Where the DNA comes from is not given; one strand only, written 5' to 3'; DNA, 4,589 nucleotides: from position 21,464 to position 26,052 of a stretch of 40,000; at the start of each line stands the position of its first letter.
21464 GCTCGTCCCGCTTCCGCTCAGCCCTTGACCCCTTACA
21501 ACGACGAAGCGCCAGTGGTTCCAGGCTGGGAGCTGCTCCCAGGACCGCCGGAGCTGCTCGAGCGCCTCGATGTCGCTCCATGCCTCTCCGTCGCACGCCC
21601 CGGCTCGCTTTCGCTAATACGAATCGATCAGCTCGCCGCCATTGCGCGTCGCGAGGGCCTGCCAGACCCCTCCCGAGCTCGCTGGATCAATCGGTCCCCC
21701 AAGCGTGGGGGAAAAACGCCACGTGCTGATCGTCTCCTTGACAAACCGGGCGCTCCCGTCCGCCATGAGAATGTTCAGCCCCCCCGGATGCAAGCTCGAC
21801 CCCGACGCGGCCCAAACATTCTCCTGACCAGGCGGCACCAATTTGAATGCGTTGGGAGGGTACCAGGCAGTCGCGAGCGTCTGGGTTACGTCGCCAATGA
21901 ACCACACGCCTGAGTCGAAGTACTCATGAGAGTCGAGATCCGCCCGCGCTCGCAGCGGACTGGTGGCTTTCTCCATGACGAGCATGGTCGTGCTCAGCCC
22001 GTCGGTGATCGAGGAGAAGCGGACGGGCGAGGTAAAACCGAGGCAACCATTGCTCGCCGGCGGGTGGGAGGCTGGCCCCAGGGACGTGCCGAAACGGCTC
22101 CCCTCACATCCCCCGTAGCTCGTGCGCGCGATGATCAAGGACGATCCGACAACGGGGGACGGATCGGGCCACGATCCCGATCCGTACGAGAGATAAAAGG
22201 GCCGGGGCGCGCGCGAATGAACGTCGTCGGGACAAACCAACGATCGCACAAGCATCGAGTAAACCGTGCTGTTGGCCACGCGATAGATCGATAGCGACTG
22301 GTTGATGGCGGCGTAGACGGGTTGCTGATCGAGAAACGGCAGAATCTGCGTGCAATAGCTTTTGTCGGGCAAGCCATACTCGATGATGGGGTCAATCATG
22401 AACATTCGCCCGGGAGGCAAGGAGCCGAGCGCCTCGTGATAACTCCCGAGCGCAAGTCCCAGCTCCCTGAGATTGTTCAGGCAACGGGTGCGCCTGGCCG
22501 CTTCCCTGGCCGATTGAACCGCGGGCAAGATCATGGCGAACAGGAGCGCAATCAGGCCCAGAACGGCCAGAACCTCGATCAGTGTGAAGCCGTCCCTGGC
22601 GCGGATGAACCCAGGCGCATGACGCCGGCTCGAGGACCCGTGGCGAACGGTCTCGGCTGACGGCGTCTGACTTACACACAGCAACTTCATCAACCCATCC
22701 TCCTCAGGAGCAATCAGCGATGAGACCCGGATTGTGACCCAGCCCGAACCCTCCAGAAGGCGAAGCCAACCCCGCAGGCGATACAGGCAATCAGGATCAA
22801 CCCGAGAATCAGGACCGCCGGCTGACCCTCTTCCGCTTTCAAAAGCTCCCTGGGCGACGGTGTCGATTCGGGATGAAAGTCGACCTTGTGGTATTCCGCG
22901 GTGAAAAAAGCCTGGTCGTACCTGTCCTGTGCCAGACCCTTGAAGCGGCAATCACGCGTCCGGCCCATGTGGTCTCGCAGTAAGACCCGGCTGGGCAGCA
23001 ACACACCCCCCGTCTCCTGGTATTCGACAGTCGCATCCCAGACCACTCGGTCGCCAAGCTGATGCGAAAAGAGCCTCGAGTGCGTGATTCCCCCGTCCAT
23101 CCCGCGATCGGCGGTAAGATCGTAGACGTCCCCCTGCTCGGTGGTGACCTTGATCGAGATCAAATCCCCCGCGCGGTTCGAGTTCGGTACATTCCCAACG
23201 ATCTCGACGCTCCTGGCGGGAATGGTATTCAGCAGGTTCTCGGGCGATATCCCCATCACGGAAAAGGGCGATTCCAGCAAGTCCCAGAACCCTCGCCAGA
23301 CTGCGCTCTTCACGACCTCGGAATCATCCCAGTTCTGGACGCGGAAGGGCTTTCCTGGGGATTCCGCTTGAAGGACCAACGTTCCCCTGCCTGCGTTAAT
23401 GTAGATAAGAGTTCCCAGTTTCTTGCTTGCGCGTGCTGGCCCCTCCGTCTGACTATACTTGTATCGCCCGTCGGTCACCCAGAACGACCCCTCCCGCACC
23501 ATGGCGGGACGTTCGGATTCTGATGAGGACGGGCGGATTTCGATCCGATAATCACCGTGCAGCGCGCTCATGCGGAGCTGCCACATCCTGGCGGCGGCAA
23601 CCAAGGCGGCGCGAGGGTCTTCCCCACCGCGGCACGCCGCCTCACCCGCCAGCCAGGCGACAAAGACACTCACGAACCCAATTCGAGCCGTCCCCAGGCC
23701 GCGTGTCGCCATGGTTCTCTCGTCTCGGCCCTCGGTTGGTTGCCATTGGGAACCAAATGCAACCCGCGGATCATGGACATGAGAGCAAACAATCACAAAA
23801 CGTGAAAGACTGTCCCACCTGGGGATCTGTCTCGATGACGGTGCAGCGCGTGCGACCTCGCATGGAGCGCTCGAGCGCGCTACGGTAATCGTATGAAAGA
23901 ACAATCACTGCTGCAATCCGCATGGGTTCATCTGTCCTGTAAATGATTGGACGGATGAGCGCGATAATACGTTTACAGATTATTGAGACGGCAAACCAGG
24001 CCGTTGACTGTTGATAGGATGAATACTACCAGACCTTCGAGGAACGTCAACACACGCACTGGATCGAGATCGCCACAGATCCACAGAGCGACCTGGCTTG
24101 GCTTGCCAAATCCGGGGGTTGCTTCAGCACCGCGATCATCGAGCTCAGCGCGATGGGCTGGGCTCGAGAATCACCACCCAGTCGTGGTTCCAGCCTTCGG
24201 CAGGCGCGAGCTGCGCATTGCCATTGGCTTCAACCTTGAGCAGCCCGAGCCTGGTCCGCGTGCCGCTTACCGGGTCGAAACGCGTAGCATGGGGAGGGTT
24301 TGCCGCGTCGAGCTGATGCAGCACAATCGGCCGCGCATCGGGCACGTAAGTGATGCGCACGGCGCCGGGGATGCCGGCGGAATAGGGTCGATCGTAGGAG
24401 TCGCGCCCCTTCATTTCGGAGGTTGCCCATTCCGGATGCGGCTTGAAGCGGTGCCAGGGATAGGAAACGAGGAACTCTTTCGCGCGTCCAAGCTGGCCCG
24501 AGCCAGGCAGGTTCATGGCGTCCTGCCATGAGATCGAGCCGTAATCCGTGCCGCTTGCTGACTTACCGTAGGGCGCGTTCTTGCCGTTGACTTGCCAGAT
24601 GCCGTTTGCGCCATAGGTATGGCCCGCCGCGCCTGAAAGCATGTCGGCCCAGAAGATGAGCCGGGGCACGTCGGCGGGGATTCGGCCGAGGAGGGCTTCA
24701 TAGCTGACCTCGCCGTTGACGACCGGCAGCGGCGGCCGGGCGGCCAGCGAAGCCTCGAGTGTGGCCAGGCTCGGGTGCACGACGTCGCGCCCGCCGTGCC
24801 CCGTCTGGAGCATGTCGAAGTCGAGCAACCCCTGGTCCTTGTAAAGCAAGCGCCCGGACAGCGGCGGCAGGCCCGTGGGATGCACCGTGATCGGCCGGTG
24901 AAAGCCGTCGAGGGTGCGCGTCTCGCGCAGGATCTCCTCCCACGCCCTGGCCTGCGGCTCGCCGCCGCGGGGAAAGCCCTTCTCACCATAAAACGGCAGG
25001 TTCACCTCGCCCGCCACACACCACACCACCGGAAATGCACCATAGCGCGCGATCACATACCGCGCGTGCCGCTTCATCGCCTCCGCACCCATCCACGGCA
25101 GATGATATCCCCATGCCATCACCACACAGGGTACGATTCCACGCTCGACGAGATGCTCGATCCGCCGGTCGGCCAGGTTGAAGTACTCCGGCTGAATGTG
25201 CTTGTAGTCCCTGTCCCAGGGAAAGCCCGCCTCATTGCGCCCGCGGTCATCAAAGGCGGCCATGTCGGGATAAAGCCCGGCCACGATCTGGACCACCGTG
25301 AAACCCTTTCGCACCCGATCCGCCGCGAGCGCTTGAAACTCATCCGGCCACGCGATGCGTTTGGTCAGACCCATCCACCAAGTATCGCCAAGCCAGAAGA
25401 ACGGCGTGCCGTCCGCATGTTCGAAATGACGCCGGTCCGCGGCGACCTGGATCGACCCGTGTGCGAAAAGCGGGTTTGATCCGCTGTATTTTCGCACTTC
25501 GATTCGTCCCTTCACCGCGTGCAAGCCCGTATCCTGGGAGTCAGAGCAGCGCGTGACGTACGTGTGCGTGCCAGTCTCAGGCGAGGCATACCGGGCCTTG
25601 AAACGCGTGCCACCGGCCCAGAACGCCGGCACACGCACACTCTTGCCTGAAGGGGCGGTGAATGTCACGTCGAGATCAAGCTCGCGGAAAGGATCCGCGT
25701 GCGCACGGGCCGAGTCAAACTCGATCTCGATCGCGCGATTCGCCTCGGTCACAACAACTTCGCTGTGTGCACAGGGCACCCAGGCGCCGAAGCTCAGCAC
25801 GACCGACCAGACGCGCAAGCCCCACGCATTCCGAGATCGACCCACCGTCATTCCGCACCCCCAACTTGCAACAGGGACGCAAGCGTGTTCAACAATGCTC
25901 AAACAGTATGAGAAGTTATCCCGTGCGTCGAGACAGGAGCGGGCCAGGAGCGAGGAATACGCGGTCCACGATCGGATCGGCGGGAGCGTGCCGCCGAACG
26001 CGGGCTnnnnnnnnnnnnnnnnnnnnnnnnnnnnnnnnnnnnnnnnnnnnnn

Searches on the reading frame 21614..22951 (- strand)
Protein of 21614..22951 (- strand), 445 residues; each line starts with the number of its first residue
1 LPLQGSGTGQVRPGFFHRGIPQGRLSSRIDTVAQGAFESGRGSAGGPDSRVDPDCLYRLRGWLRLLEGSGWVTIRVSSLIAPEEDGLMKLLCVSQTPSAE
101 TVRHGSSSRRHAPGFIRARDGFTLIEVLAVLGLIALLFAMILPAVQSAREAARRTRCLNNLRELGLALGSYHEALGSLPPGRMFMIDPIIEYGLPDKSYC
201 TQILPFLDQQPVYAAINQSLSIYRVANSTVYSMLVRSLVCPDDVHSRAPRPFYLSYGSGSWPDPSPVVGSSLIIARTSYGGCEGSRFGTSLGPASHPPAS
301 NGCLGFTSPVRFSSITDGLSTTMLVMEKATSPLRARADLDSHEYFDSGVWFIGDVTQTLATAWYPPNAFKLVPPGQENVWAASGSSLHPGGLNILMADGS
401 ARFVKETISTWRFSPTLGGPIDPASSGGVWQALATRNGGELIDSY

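Call 17: search_protein_families(library=pfam, proteins=[window:21614-22951:-], max_evalue=0.001)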
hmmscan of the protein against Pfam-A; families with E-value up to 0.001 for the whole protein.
window:21614-22951:- (445 aa): 2 families
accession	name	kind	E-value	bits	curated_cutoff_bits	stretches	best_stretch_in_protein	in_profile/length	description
PF07596.16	SBP_bac_10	-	1.6e-43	150.1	23.3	1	146-408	1-265/268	Protein of unknown function (DUF1559)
PF07963.17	N_methyl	-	9.6e-05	22.2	21.2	1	117-142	2-27/27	Prokaryotic N-terminal methylation motif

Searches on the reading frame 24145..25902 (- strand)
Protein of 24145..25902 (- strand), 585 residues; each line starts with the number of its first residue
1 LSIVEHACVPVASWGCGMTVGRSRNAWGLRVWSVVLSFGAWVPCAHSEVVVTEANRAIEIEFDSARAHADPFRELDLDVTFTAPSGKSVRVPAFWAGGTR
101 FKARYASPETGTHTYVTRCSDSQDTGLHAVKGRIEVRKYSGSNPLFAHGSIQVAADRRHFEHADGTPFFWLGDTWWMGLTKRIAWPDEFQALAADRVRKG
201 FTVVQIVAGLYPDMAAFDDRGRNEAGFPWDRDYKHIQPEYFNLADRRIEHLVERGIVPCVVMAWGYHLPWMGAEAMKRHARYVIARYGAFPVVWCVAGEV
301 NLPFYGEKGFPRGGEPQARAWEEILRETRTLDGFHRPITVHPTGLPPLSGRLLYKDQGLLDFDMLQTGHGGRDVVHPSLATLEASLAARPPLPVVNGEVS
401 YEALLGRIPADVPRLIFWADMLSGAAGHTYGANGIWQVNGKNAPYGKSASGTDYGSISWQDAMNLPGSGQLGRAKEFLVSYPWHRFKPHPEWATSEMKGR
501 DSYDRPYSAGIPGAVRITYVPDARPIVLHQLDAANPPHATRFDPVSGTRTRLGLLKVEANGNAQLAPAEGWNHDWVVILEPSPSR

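Call 17: search_protein_families(library=pfam, proteins=[window:24145-25902:-], max_evalue=0.001)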
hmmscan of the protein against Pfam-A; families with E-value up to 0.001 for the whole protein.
window:24145-25902:- (585 aa): 3 families
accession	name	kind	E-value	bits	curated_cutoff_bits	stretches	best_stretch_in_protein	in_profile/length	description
PF13204.13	Apiosidase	-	1.9e-65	222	26.5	1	156-483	3-318/320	Apiosidase-like, catalytic domain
PF16586.11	DUF5060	-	5.4e-16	59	27.2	1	57-119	7-69/70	Domain of unknown function (DUF5060)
PF12904.13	Collagen_bind_2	-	6.5e-05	23.1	22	0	518-580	29-92/92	Putative collagen-binding domain of a collagenase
